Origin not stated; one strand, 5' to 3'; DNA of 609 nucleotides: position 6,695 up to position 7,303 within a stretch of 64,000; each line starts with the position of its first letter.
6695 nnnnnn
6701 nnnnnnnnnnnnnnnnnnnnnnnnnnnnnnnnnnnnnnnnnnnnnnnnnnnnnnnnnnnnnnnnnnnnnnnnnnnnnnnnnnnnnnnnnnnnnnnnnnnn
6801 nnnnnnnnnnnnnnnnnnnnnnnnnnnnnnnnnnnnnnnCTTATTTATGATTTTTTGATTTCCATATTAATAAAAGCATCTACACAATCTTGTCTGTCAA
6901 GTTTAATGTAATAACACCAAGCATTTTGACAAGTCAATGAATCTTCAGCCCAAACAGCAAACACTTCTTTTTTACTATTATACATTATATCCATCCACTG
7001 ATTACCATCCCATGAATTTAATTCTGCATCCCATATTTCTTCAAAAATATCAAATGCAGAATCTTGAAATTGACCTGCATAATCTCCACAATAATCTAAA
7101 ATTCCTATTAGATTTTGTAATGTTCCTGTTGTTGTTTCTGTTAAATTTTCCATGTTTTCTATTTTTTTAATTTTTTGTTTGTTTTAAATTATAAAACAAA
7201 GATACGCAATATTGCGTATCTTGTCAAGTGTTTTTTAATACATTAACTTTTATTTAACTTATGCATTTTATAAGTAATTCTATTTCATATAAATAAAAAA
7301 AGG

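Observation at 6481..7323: Self-contained two-gene moron with acr-aca-like layout: palindromic operator over the promoter, a very acidic 102-aa protein, then a small putative DNA binder, bracketed by identical terminators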

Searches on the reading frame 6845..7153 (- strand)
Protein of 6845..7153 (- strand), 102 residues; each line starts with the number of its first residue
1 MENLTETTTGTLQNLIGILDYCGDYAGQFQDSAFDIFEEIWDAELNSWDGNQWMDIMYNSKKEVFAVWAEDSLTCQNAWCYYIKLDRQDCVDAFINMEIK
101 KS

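Call 3: search_protein_families(library=pfam, proteins=[window:6845-7153:-], max_evalue=1)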
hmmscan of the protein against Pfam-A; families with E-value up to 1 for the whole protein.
window:6845-7153:- (102 aa): 0 families

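Call 4: search_protein_families(library=phrogs, proteins=[window:6845-7153:-], max_evalue=1)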
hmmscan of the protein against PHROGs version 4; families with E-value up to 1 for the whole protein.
window:6845-7153:- (102 aa): 0 families

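Call 9: find_homologous_proteins(query=window:6845-7153:-, max_evalue=0.01)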
Query window:6845-7153:- (102 aa): 17 proteins with E <= 0.01 among 17 candidates.
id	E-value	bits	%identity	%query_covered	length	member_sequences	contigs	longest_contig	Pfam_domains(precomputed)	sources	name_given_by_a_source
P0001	1.7e-64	233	100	100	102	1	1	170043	-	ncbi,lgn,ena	-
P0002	3.6e-41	158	71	92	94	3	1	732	-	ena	-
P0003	1.4e-40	156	66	98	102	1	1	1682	-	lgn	-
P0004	1.5e-40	156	64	100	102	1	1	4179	-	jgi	jgi:hypothetical protein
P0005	8.1e-40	153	64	100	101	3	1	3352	-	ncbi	-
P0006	1.8e-39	152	63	99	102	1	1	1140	-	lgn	-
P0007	2.2e-39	152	63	100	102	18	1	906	-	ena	-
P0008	4.1e-39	151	64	98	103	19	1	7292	-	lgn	-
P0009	4.0e-38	148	64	96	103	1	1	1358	-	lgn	-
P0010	1.2e-37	146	61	98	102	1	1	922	-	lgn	-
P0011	4.3e-37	145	65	98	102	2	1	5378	-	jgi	jgi:hypothetical protein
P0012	5.2e-37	144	63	99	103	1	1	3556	-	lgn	-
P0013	1.6e-36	143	62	100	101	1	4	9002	-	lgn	-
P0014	1.1e-35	140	65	96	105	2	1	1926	-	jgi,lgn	jgi:hypothetical protein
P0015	9.4e-35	137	58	98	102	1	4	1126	-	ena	-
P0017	3.7e-32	129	59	98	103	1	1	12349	-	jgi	jgi:viroplasmin and RNaseH domain-containing protein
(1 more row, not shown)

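Call 11: find_encoding_contigs(protein=P0017, flank=8000, max_places=3)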
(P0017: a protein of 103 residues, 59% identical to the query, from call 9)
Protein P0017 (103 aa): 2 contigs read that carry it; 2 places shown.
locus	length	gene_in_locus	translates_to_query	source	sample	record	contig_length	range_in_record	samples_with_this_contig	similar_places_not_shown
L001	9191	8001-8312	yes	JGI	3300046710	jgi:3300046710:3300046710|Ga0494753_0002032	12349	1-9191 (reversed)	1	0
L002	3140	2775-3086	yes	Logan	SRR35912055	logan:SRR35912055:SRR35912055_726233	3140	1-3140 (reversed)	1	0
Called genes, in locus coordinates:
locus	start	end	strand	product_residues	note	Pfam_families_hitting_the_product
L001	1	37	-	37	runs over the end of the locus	-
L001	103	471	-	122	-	-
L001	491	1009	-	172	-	PF04985:Phage_tube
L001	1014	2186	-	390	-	PF04984:Phage_sheath_1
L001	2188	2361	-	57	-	-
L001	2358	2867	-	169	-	PF09646:Gp37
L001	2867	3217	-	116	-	-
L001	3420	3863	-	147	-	PF09956:Phage_cement_2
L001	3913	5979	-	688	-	PF10124:Mu-like_gpT (faint), PF25209:Phage_capsid_4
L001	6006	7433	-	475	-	PF05136:Phage_portal_2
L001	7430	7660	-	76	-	-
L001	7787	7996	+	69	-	-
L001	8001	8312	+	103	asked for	-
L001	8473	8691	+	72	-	-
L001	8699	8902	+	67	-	-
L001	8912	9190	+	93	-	?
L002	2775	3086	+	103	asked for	-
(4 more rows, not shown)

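Call 12: find_encoding_contigs(protein=P0013, flank=8000, max_places=4)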
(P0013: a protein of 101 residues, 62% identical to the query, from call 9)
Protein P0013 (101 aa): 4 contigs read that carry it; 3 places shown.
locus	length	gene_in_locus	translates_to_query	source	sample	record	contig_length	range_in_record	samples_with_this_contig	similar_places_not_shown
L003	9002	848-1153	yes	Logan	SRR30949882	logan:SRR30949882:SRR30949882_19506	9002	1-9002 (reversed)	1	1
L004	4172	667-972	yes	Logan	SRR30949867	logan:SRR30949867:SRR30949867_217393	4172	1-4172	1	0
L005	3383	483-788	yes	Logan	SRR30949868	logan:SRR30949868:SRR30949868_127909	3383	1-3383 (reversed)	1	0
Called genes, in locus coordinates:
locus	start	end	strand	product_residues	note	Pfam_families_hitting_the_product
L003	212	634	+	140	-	-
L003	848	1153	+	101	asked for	-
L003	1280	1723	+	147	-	-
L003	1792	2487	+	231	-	PF27781:Csf1 (weak)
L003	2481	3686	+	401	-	-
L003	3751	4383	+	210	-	PF01507:PAPS_reduct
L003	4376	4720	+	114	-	-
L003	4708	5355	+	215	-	PF27782:Csf3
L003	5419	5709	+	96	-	-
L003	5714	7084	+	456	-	-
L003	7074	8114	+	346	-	PF20459:DUF6712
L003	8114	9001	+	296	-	?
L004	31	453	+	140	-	-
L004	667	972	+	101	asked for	-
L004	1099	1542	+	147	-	-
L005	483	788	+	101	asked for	-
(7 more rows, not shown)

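Call 13: find_encoding_contigs(protein=P0008, flank=8000, max_places=3)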
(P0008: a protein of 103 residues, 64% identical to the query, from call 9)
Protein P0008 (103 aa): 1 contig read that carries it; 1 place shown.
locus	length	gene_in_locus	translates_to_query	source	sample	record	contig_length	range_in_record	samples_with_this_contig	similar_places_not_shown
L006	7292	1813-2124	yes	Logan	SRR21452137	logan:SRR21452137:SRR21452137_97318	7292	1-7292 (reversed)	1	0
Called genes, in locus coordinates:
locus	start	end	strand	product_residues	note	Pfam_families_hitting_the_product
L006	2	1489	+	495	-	?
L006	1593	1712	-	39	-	-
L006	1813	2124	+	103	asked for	-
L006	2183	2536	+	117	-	-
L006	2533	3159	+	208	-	-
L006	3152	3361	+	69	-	-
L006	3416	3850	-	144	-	-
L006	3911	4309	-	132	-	-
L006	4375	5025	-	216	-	PF01381:HTH_3, PF12844:HTH_19, PF13443:HTH_26, PF00717:Peptidase_S24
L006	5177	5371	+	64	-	-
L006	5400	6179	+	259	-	PF02498:Bro-N, PF03374:ANT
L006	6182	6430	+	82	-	-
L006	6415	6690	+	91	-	-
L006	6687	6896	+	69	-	-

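Call 21: predict_structure(alignment_id=A1)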
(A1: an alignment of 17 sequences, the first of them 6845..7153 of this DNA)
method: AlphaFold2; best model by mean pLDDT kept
length: 102 residues; sequences in the alignment: 17
mean_pLDDT: 87.1   pTM: 0.80
mean pLDDT of the five models: 87.1, 86.2, 85.9, 85.3, 85.2
residues with pLDDT >= 90: 57; 70-90: 35; 50-70: 10; < 50: 0
segments of 3 or more residues with pLDDT < 50: none
pLDDT, mean of each block of 10 residues (from residue 1): 84 89 91 91 67 90 93 79 94 94 81
secondary structure, 60 per line:
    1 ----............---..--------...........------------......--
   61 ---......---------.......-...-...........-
elements in order: E5-8 H9-16 H30-40 E53-58 E64-69 E79-85 H91-101

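Call 51: find_related_loci(query=A1, collection=viral_contigs, flank=4000)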
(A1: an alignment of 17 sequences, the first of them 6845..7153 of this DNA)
Query A1 (102 aa) in viral_contigs; peptide patterns used: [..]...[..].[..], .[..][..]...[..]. (x = any residue, [..] = any of these).
63 stretches matched a pattern; 7 encode a relative of the query (tblastn E <= 1e-3); 7 distinct loci.
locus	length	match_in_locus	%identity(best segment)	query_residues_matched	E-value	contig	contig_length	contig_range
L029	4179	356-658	64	1-102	4e-45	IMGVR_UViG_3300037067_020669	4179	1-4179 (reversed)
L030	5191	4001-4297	59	1-100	1e-37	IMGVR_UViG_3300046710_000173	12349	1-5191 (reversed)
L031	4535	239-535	52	1-102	9e-32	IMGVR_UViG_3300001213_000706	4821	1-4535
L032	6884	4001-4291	54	1-100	3e-31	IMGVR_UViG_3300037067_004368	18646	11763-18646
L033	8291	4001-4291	52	1-100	1e-30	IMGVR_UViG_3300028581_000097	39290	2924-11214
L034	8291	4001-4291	52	1-100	1e-30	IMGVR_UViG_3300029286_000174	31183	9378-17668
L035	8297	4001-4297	50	1-102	1e-29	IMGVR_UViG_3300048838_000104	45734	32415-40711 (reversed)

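Call 55: search_solved_structures(query=A1, max_evalue=10)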
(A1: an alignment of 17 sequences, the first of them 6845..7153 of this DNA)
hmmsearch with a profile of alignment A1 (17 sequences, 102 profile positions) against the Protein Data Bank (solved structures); distinct sequences matched with E-value up to 10: 2.
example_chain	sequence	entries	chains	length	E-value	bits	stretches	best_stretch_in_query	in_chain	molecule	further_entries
9dwv_C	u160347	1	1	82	0.56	13.8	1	43-98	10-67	Peptidyl-prolyl cis-trans isomerase-like 4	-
9ups_A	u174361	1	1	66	0.92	13.2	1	17-68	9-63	AcrIE5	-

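Call 56: search_protein_families(library=pfam, proteins=[L006:2183-2536:+, L003:1280-1723:+, L001:8473-8691:+, L032:4337-4504:+, L033:4341-4832:+, L035:4221-4628:+, L029:134-343:+, L006:2533-3159:+, L001:7787-7996:+], max_evalue=0.1)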
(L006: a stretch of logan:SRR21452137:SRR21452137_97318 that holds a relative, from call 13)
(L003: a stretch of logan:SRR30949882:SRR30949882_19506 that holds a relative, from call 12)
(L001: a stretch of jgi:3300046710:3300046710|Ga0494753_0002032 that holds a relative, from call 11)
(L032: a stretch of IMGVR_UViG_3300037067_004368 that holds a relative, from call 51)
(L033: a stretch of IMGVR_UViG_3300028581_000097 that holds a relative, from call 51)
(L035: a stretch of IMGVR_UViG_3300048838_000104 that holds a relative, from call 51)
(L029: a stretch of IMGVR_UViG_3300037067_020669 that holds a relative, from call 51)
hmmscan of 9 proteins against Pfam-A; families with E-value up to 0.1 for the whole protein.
L006:2183-2536:+ (117 aa): 1 family
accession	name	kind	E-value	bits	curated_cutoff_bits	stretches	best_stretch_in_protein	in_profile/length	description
PF10784.15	Plasmid_stab_B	-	0.087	13.1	25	0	3-37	6-39/72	Plasmid stability protein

L003:1280-1723:+ (147 aa): 0 families

L001:8473-8691:+ (72 aa): 1 family
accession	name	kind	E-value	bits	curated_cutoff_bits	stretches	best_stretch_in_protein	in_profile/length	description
PF15510.12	CENP-W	-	0.073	13.8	25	1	17-54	50-87/88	CENP-W protein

L032:4337-4504:+ (55 aa): 1 family
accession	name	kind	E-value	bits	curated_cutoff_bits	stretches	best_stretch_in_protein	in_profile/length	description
PF25753.1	SF0329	-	0.098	13.2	27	0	4-37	37-70/165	SF0329 protein family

L033:4341-4832:+ (163 aa): 0 families

L035:4221-4628:+ (135 aa): 0 families

L029:134-343:+ (69 aa): 0 families

L006:2533-3159:+ (208 aa): 0 families

L001:7787-7996:+ (69 aa): 1 family
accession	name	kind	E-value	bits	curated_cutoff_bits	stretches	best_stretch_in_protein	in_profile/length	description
PF20669.3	Exo70_N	-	0.1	13.3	23.9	0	33-62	20-48/83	Exocyst complex component Exo70 N-terminal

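Call 57: search_protein_families(library=ncbifam, proteins=[window:6845-7153:-], max_evalue=1)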
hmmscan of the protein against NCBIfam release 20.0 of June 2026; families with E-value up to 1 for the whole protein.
window:6845-7153:- (102 aa): 0 families

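Call 58: list_cluster_members(proteins=[P0001, P0018, P0005, P0017])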
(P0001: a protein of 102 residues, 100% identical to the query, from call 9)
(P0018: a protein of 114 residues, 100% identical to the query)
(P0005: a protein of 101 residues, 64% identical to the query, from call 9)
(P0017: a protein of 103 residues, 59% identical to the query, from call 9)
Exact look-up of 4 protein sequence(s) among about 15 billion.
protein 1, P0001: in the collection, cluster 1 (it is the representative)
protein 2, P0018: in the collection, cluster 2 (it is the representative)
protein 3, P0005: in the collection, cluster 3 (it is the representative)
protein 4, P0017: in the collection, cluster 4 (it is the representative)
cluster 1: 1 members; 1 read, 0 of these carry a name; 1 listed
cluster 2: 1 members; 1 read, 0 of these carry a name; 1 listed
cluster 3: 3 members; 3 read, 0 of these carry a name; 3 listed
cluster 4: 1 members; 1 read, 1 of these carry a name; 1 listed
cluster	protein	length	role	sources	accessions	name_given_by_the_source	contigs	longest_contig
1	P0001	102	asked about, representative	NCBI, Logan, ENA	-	-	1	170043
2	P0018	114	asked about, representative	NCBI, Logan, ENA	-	-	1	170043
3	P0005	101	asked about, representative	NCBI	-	-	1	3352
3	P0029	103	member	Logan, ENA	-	-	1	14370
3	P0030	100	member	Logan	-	-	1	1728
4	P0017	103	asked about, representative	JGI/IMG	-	viroplasmin and RNaseH domain-containing protein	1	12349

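Call 59: find_homologous_proteins(query=A1, max_evalue=0.01)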
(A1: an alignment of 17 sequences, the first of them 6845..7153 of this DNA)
Query A1 (17 sequences) (102 aa, profile of the alignment): 106 proteins with E <= 0.01 among 318 candidates.
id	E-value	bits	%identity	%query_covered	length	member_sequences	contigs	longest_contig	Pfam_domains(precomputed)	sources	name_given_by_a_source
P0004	1.9e-56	207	64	100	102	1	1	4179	-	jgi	jgi:hypothetical protein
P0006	3.8e-56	206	63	99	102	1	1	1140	-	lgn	-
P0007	4.7e-56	205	63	100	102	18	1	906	-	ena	-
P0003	6.3e-56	205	66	98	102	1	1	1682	-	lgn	-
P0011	8.7e-56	204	65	98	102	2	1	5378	-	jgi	jgi:hypothetical protein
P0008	1.7e-55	203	64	98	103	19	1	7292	-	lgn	-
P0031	4.3e-55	202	65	98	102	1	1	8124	-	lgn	-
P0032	6.6e-55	202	63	98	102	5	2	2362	-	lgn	-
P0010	6.9e-55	202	61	98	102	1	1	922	-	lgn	-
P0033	7.2e-55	201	63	98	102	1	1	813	-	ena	-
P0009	2.1e-54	200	64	96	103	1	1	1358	-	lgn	-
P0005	3.0e-54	199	64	100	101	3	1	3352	-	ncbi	-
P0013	9.7e-54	198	62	100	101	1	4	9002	-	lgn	-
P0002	9.8e-54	198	71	92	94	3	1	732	-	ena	-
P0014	1.5e-53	197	65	96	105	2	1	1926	-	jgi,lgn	jgi:hypothetical protein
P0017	9.1e-53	195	59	98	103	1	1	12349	-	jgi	jgi:viroplasmin and RNaseH domain-containing protein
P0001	1.5e-47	178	100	100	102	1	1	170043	-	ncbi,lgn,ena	-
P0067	1.2e-38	149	51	100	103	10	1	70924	-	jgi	jgi:hypothetical protein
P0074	2.1e-37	145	53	98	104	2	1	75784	-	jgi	jgi:hypothetical protein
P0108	2.1e-28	116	50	92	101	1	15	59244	-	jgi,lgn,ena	-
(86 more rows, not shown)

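Call 60: find_encoding_contigs(protein=P0067, flank=5000, max_places=2)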
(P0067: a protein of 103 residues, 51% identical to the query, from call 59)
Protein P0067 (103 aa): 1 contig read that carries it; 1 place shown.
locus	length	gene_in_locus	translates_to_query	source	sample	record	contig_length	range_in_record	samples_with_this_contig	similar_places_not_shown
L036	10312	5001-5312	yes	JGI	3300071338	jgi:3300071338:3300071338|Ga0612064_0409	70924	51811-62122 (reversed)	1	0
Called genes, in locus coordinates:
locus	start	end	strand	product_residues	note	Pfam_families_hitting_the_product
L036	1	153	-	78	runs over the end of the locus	-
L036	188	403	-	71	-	-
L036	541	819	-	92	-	-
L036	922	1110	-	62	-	-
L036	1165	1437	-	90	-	-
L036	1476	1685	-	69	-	-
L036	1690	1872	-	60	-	-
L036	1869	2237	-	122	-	-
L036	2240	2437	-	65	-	-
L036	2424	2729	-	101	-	-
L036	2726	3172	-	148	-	-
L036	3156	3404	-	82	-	-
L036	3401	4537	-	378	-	-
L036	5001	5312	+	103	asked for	-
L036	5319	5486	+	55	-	-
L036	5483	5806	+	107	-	-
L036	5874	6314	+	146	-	-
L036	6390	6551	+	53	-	-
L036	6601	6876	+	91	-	-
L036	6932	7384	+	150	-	-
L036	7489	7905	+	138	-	-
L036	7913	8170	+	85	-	-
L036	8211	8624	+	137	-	-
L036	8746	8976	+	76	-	-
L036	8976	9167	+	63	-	-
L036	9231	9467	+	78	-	-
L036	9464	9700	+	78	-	-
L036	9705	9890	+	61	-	-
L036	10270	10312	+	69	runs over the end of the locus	-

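Call 61: find_encoding_contigs(protein=P0074, flank=5000, max_places=2)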
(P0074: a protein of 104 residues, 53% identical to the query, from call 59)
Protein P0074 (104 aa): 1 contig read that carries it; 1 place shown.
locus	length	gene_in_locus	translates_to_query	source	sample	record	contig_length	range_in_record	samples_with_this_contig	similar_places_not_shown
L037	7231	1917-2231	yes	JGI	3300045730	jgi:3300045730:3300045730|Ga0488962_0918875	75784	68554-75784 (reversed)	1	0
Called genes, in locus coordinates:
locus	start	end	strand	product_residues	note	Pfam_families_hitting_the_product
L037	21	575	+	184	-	-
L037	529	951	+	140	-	-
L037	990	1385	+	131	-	-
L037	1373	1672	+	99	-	-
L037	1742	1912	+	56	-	-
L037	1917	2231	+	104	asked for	-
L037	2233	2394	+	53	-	-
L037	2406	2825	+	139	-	-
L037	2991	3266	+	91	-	-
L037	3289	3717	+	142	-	-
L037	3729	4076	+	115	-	-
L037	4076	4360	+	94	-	-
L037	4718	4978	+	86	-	-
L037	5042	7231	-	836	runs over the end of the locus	-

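Call 62: find_encoding_contigs(protein=P0108, flank=5000, max_places=3)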
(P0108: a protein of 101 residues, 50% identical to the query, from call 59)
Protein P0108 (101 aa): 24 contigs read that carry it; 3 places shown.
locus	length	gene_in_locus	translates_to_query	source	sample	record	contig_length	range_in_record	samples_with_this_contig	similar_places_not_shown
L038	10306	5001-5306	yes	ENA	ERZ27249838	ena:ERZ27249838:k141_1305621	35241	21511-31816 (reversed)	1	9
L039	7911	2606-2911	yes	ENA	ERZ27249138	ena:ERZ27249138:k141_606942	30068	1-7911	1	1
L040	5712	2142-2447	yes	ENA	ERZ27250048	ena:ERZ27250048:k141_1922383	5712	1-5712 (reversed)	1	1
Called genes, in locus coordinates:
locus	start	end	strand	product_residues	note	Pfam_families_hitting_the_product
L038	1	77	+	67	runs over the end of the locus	-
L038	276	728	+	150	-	-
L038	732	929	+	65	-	-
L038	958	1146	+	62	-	-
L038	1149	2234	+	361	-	-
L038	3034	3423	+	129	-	-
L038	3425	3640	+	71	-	-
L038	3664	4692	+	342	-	PF13306:LRR_5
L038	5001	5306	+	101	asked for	-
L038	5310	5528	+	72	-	-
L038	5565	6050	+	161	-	-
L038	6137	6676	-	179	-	PF04471:Mrr_cat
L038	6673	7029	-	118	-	-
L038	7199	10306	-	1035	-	PF04851:ResIII (weak), PF00271:Helicase_C (weak), PF03457:HA, PF16468:DUF5049 (faint), PF03457:HA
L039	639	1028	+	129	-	-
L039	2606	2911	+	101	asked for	-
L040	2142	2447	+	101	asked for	-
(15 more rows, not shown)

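Call 75: fold_search(model_id=the predicted structure, library=viral)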
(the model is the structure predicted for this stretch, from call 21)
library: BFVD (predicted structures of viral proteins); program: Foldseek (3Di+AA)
matches with E <= 10: 527; with E <= 0.001: 0
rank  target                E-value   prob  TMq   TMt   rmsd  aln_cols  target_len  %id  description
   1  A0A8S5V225            8.6e-02  0.30  0.30  0.28  11.2       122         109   12  Uncharacterized protein [Myoviridae sp. ctJ2i1]
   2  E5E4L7                1.1e-01  0.18  0.23  0.15  11.6       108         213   11  MotA activator of middle period transcription [Acinetobacter phage Acj61]
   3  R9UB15                4.2e-01  0.33  0.30  0.51   7.1        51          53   14  (no name in the UniProt tables at hand)
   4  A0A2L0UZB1            4.4e-01  0.09  0.25  0.08  12.5       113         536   11  Multi-sensor signal transduction histidine [Agrobacterium phage Atu_ph07]
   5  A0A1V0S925            4.7e-01  0.11  0.27  0.10  10.4       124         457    7  Regulator of G protein signaling domain [Catovirus CTV1]
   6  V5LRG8                5.0e-01  0.33  0.40  0.40   5.9        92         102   10  (no name in the UniProt tables at hand)
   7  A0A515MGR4            5.0e-01  0.08  0.22  0.13  11.7       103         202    9  (no name in the UniProt tables at hand)
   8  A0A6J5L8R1            5.0e-01  0.04  0.16  0.15  14.6       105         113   10  Uncharacterized protein [uncultured Caudovirales phage]
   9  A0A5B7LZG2            5.3e-01  0.16  0.32  0.35   8.5       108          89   10  (no name in the UniProt tables at hand)
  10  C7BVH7                5.3e-01  0.08  0.20  0.11   8.9        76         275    8  Hypothetical cyanophage protein [Synechococcus phage S-RSM4]
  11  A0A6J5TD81            5.6e-01  0.47  0.40  0.36   5.0        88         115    8  Uncharacterized protein [uncultured Caudovirales phage]
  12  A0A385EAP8            5.6e-01  0.16  0.29  0.24  11.5        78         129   13  Uncharacterized protein [Caulobacter phage CcrPW]
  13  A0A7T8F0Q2            6.0e-01  0.08  0.24  0.15  10.6       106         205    9  (no name in the UniProt tables at hand)
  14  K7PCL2                7.2e-01  0.14  0.33  0.08  10.7        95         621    9  Protein ORF103 [Cyprinid herpesvirus 1]
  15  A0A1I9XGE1            7.6e-01  0.15  0.36  0.17   7.9        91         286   10  Uncharacterized protein [uncultured virus]
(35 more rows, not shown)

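Call 88: search_protein_families(library=padloc, proteins=[window:6845-7153:-, L038:5565-6050:+, L038:5310-5528:+], max_evalue=1)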
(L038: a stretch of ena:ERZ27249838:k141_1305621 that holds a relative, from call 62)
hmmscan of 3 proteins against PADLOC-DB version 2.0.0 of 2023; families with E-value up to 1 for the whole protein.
window:6845-7153:- (102 aa): 1 family
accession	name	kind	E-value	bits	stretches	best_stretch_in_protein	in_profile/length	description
PDLC04607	PDC-M38A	-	0.0081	12.5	1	23-62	203-241/715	-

L038:5565-6050:+ (161 aa): 0 families

L038:5310-5528:+ (72 aa): 0 families

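Call 89: search_protein_families(library=phrogs, alignment_id=A1, max_evalue=1)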
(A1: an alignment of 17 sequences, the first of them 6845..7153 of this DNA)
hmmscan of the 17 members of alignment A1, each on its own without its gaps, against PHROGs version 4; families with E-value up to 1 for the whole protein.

A. member 1, window:6845-7153:- (102 aa): 0 families

B. families by the number of members that match (of 17 scanned): 9 families
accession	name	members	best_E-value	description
phrog_874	-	3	0.021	-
phrog_37354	-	2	0.0062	-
phrog_20678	-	2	0.0087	-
phrog_676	-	2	0.01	-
phrog_13060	-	1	0.011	-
phrog_32457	-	1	0.049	-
phrog_235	-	1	0.084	-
phrog_6984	-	1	0.087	-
phrog_1500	-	1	0.17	-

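Call 96: find_encoding_contigs(protein=P0002, flank=3000, max_places=3)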
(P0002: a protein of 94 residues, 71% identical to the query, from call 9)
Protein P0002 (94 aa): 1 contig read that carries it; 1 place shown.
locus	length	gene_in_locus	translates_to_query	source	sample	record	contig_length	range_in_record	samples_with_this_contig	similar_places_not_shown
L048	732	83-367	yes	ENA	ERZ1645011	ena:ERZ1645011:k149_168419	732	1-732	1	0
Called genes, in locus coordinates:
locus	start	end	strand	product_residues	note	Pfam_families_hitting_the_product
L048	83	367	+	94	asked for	-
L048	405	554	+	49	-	-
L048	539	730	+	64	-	?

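Call 97: find_encoding_contigs(protein=P0003, flank=3000, max_places=3)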
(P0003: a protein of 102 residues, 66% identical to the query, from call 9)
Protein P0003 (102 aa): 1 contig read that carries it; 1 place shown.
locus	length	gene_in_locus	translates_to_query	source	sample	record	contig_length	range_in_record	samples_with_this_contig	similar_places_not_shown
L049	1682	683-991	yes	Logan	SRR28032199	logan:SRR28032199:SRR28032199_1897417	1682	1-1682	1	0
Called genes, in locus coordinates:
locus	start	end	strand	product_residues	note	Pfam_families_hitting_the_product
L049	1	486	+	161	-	?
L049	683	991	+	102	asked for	-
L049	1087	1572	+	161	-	-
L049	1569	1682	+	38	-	?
